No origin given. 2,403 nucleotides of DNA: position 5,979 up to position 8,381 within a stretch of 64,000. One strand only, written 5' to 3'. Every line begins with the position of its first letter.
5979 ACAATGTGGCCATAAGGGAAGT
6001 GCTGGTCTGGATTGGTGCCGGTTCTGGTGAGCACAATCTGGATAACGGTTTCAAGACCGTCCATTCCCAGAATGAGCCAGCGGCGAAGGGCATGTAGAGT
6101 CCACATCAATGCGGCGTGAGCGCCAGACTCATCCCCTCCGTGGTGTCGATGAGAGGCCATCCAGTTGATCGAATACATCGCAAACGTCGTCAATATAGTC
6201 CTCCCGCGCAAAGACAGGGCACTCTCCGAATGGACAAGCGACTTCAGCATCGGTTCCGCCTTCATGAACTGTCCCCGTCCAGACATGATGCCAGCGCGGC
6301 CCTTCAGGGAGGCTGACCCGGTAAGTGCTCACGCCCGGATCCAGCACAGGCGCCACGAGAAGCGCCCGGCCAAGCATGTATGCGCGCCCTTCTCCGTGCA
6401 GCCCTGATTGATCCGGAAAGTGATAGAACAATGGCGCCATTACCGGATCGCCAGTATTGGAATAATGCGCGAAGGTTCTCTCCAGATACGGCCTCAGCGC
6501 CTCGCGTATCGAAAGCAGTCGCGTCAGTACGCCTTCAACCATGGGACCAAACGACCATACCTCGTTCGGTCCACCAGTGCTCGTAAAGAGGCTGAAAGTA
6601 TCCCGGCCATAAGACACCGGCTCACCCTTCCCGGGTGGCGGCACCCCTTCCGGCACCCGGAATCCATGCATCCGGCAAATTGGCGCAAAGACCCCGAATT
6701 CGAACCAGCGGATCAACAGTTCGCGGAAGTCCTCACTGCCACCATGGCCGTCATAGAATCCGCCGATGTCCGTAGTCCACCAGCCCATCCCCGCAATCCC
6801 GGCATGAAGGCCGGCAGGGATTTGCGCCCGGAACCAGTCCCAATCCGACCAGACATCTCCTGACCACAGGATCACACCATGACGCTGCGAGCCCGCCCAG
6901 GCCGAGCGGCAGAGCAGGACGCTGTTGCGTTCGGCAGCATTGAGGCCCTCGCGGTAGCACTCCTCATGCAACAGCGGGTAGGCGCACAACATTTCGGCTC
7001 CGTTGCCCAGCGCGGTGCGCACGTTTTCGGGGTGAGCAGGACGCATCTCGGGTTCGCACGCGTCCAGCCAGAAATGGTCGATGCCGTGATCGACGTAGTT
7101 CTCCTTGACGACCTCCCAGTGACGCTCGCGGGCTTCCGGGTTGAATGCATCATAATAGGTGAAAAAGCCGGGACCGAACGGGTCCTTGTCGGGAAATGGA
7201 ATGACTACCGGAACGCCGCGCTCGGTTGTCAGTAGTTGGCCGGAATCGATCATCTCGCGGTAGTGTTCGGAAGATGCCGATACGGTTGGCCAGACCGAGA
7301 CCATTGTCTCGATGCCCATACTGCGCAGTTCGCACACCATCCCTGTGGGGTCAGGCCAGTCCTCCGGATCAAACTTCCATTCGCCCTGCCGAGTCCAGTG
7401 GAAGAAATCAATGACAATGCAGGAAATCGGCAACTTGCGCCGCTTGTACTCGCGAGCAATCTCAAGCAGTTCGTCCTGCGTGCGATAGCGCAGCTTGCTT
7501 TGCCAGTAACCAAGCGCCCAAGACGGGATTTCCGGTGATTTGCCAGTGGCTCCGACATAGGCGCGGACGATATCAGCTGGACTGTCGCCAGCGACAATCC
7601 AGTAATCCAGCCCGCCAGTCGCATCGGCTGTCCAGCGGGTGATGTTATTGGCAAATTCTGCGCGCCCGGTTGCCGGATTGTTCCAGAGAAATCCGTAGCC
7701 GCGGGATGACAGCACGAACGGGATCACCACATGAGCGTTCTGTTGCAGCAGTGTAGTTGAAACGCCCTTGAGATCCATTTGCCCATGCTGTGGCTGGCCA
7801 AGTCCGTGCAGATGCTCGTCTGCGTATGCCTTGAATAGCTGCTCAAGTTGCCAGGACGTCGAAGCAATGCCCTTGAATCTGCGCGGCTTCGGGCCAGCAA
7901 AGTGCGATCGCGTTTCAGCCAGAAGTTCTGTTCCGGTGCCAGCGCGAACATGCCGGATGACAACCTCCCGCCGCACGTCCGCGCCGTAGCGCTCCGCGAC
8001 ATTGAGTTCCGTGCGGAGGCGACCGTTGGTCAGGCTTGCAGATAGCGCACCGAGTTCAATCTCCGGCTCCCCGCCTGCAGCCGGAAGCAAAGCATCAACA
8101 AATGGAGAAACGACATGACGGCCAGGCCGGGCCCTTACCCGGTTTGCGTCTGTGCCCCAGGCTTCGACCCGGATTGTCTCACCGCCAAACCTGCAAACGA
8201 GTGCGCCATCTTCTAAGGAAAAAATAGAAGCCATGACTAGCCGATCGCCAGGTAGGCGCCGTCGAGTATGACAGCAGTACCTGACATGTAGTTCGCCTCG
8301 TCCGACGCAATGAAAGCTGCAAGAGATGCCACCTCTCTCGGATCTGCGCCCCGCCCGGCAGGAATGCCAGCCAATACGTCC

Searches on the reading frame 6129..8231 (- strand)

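Call 17: search_protein_families(library=pfam, proteins=[window:6129-8231:-], max_evalue=0.001)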
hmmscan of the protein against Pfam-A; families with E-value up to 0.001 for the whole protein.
window:6129-8231:- (700 aa): 3 families
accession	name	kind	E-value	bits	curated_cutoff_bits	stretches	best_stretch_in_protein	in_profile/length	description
PF01055.32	Glyco_hydro_31_2nd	-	3e-74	250.7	23.5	1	234-525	3-293/328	Glycosyl hydrolases family 31 TIM-barrel domain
PF21365.3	Glyco_hydro_31_3rd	-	6.3e-21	75.1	24.4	1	594-680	1-86/87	Glycosyl hydrolase family 31 C-terminal domain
PF13802.12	Gal_mutarotas_2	-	0.00049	20.8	27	0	131-188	110-180/184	Glycosyl hydrolase 31 N-terminal galactose mutarotase-like domain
